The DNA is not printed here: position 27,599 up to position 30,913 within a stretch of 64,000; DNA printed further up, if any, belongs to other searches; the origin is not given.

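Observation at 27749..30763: Single 1004-aa polypeptide containing two complete PilB/GspE secretion-ATPase modules in tandem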

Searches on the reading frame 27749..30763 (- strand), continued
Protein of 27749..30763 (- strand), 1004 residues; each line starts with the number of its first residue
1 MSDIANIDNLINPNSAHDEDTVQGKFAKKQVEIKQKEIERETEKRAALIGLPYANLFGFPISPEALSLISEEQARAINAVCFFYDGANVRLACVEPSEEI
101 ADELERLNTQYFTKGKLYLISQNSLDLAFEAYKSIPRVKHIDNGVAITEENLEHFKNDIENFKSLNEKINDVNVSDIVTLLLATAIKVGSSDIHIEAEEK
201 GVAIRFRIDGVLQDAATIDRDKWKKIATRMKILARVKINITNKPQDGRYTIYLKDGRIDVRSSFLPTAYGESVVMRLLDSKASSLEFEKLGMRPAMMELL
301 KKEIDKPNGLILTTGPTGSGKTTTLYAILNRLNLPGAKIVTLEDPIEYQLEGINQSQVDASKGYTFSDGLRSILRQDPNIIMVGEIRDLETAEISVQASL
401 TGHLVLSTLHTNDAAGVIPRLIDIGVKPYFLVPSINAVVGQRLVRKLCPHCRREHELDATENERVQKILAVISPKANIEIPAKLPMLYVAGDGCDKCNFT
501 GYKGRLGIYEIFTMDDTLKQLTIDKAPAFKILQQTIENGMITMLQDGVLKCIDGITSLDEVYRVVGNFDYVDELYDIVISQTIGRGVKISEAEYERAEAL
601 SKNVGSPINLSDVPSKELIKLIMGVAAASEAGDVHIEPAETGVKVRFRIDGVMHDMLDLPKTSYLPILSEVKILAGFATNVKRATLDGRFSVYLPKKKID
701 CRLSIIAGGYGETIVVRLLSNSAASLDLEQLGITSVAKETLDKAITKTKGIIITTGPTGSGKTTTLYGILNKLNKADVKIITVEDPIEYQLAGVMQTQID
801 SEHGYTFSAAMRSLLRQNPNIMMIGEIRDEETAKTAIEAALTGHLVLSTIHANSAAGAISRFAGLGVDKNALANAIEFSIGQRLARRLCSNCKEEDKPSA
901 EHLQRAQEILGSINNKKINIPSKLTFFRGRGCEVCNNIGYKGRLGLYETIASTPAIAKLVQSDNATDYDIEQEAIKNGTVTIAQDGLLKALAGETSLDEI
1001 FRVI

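Call 33: list_cluster_members(proteins=[P0121, P0122, P0123, P0124, P0125, P0126, P0127, P0130, P0131, P0132])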
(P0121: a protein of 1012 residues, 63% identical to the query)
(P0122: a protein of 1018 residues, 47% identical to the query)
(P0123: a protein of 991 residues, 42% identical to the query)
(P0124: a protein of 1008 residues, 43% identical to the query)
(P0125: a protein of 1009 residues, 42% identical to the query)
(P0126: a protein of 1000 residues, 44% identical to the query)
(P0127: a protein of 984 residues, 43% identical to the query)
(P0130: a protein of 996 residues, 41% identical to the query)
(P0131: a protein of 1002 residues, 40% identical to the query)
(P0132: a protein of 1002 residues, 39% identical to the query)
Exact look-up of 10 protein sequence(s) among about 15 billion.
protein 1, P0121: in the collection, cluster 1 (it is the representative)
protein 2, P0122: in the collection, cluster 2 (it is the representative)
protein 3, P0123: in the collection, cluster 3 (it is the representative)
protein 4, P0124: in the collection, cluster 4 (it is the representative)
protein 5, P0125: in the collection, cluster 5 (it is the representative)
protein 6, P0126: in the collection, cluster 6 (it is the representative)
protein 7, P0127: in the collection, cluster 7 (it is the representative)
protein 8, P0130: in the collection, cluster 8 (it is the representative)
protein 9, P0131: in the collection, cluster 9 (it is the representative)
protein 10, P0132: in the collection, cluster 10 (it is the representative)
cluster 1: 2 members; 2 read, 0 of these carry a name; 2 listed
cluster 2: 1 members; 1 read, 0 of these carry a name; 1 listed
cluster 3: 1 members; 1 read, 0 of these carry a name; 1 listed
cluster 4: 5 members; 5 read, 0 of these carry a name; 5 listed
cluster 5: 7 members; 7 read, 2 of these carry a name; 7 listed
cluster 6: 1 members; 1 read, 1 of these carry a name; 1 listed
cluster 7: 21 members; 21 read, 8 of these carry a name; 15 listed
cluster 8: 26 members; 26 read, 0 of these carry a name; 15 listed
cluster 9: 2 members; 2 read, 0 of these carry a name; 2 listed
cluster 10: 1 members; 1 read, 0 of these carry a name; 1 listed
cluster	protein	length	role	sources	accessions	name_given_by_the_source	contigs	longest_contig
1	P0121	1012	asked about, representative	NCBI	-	-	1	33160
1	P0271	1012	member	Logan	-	-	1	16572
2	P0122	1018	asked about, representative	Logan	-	-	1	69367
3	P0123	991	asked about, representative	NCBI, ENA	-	-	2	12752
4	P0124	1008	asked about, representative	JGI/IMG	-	-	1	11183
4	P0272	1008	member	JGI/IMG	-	-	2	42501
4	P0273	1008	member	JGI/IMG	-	-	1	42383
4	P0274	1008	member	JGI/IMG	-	-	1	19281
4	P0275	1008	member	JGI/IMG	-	-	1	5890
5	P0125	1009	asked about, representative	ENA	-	-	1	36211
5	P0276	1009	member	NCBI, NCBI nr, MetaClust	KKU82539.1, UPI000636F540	MAG: General secretory pathway protein E [Parcubacteria group bacterium GW2011_GWA2_47_8] | status=active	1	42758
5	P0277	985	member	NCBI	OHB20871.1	MAG: hypothetical protein A2666_04455, partial [Parcubacteria group bacterium ...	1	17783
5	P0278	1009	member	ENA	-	-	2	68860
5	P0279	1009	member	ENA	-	-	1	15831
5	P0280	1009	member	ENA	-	-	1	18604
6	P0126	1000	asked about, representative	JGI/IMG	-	type II secretory ATPase GspE/PulE/Tfp pilus assembly ATPase PilB-like protein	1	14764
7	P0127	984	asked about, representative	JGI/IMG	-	type II secretory ATPase GspE/PulE/Tfp pilus assembly ATPase PilB-like protein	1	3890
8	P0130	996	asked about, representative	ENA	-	-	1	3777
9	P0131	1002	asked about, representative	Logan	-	-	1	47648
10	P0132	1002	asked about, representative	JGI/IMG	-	-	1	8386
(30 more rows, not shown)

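Call 34: list_cluster_members(proteins=[P0133, P0128, P0129, P0136, P0135, P0162, P0197, P0134, P0138, P0148])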
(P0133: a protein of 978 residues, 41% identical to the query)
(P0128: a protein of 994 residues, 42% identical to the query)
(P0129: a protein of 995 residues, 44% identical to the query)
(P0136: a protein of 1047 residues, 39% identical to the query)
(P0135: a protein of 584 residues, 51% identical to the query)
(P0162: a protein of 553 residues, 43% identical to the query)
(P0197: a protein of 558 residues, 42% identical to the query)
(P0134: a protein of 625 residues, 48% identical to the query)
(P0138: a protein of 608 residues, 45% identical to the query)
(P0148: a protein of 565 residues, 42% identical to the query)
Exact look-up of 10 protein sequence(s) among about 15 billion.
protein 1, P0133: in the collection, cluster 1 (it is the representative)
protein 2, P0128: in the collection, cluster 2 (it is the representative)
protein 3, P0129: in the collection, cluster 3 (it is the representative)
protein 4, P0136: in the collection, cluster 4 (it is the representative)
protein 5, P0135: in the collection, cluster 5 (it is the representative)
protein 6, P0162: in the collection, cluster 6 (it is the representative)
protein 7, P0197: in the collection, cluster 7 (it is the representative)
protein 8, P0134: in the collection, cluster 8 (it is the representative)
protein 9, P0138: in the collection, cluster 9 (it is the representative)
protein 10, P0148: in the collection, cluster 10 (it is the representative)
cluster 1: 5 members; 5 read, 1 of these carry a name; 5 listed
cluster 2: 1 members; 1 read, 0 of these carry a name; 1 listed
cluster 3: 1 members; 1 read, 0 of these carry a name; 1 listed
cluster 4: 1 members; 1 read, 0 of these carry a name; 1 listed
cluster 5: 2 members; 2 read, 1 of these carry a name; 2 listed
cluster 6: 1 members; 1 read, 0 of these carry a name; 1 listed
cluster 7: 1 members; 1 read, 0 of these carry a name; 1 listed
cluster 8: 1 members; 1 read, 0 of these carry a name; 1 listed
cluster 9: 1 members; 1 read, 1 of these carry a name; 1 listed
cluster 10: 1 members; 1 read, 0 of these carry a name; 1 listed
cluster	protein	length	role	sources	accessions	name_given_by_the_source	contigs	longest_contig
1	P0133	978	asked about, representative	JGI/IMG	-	-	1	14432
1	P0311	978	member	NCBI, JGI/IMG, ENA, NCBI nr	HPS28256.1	MAG TPA: ATPase, T2SS/T4P/T4SS family [Candidatus Paceibacterota bacterium] | ATPase, T2SS/T4P/T4SS family [Candidatus Paceibacterota bacterium]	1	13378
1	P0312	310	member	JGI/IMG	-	-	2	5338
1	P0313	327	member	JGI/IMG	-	-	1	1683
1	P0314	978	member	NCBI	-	-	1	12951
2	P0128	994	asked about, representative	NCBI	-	-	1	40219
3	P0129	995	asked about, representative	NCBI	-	-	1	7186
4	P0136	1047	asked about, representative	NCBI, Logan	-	-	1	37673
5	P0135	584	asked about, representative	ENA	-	-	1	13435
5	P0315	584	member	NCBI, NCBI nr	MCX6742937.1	MAG: GspE/PulE family protein [Candidatus Parcubacteria bacterium] | GspE/PulE family protein [Candidatus Parcubacteria bacterium]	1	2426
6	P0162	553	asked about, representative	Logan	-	-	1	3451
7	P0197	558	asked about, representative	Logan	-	-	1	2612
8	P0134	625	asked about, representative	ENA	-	-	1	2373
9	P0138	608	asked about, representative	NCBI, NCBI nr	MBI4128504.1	MAG: Flp pilus assembly complex ATPase component TadA, partial [Parcubacteria group ... | Flp pilus assembly complex ATPase component TadA [Parcubacteria group bacterium]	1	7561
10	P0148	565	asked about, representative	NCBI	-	-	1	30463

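Call 35: find_encoding_contigs(protein=P0125, flank=10000, max_places=1)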
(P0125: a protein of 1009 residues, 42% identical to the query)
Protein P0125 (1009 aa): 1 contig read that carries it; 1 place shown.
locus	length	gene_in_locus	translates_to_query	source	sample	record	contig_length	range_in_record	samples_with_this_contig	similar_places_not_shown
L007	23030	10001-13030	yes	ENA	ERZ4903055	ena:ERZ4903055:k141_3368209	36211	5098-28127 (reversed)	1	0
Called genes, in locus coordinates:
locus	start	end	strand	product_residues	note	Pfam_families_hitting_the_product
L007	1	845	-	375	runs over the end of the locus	PF11258:DUF3048, PF17479:DUF3048_C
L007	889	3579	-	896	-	PF02739:5_3_exonuc_N, PF01367:5_3_exonuc, PF22619:DNA_polI_exo1 (weak), PF00476:DNA_pol_A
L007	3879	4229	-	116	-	PF01934:HepT-like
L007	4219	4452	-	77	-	PF01909:NTP_transf_2, PF18765:Polbeta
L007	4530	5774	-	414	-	PF12704:MacB_PCD, PF02687:FtsX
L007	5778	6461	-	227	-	PF00005:ABC_tran, PF02463:SMC_N (faint), PF13304:AAA_21 (faint)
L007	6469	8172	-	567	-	PF25973:BSH_CzcB (faint), PF25984:BSH_YknX (faint)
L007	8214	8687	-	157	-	PF02367:TsaE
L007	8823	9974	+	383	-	PF01368:DHH (weak)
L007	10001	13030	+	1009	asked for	PF00437:T2SSE, PF03215:Rad17 (faint), PF25199:nSTAND_NTPase5 (faint), PF00004:AAA (faint), PF00005:ABC_tran (faint), PF12775:AAA_7 (faint), PF13173:AAA_14 (faint), PF00437:T2SSE, +5 more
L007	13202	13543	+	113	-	-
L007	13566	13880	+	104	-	-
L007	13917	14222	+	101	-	PF21956:DUF6922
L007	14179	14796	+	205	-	PF08843:AbiEii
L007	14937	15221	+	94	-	-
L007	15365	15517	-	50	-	-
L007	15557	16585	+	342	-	PF05496:RuvB_N, PF00004:AAA, PF07728:AAA_5, PF17864:AAA_lid_4, PF05491:WHD_RuvB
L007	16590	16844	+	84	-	-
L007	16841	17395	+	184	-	PF03703:bPH_2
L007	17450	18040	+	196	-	-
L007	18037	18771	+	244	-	PF08843:AbiEii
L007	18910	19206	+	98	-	-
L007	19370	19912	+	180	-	PF20772:TACO1_YebC_N, PF01709:Transcrip_reg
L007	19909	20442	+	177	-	PF02075:RuvC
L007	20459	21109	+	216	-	PF14402:7TM_transglut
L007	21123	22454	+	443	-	PF14397:ATPgrasp_ST, PF02655:ATP-grasp_3 (faint), PF08443:RimK (faint), PF05618:RimB-like (faint)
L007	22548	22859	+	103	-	PF04014:MazE_antitoxin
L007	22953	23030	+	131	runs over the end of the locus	PF13470:PIN_3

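Call 36: find_encoding_contigs(protein=P0122, flank=10000, max_places=1)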
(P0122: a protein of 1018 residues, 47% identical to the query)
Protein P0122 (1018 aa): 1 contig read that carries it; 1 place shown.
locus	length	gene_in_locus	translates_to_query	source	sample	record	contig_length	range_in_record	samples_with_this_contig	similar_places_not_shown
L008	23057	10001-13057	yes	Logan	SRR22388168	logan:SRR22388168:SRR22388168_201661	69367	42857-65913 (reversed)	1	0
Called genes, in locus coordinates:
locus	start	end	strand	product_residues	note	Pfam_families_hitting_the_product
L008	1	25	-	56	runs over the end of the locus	-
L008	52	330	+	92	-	PF01649:Ribosomal_S20p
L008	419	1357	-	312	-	PF06144:DNA_pol3_delta, PF21694:DNA_pol3_delta_C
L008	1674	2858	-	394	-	PF11258:DUF3048, PF17479:DUF3048_C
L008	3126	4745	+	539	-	-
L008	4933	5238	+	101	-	-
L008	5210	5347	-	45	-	-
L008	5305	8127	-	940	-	PF02739:5_3_exonuc_N, PF01367:5_3_exonuc, PF12826:HHH_2 (weak), PF14520:HHH_5 (weak), PF01612:DNA_pol_A_exo1, PF22619:DNA_polI_exo1, PF00476:DNA_pol_A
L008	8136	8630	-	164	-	PF02367:TsaE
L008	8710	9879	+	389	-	PF01368:DHH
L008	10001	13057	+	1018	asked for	PF13604:AAA_30 (faint), PF05157:MshEN, PF13401:AAA_22 (faint), PF01637:ATPase_2 (faint), PF04851:ResIII (faint), PF14532:Sigma54_activ_2 (faint), PF00437:T2SSE, PF00437:T2SSE, +9 more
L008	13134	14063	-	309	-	-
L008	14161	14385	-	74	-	-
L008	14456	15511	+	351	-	PF05496:RuvB_N, PF00004:AAA, PF07728:AAA_5, PF17864:AAA_lid_4, PF05491:WHD_RuvB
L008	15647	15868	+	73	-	-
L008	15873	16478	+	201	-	-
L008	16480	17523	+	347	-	PF02547:Queuosine_synth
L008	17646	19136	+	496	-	PF00932:LTD, PF18942:DUF5689 (faint), PF04076:BOF (weak), PF01336:tRNA_anti-codon (faint)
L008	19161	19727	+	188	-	-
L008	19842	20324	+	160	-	PF13470:PIN_3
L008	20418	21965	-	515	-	PF04055:Radical_SAM, PF16199:Radical_SAM_C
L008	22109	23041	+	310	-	PF01209:Ubie_methyltran, PF03141:Methyltransf_29 (weak), PF13489:Methyltransf_23, PF02353:CMAS (weak), PF08241:Methyltransf_11, PF08242:Methyltransf_12, PF13649:Methyltransf_25, PF13847:Methyltransf_31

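Call 37: find_encoding_contigs(protein=P0131, flank=10000, max_places=1)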
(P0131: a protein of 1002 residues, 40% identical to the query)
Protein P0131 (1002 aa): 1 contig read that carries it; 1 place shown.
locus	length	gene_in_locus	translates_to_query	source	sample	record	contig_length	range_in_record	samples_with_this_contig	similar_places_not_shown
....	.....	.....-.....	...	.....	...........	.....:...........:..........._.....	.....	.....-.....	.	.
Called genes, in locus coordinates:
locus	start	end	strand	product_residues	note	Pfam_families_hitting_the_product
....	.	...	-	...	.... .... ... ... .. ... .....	-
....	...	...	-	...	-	-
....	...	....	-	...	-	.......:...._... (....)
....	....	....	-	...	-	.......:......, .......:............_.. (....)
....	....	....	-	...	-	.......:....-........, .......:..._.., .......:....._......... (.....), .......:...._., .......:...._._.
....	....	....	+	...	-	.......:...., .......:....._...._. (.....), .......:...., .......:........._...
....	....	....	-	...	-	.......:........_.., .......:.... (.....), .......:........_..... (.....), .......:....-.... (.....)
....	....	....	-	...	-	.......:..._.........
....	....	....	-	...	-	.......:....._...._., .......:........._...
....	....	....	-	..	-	-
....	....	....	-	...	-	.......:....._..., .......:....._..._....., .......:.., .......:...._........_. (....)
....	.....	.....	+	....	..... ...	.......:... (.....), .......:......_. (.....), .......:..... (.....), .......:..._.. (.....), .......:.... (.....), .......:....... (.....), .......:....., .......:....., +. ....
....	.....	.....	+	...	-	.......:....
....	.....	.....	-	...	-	-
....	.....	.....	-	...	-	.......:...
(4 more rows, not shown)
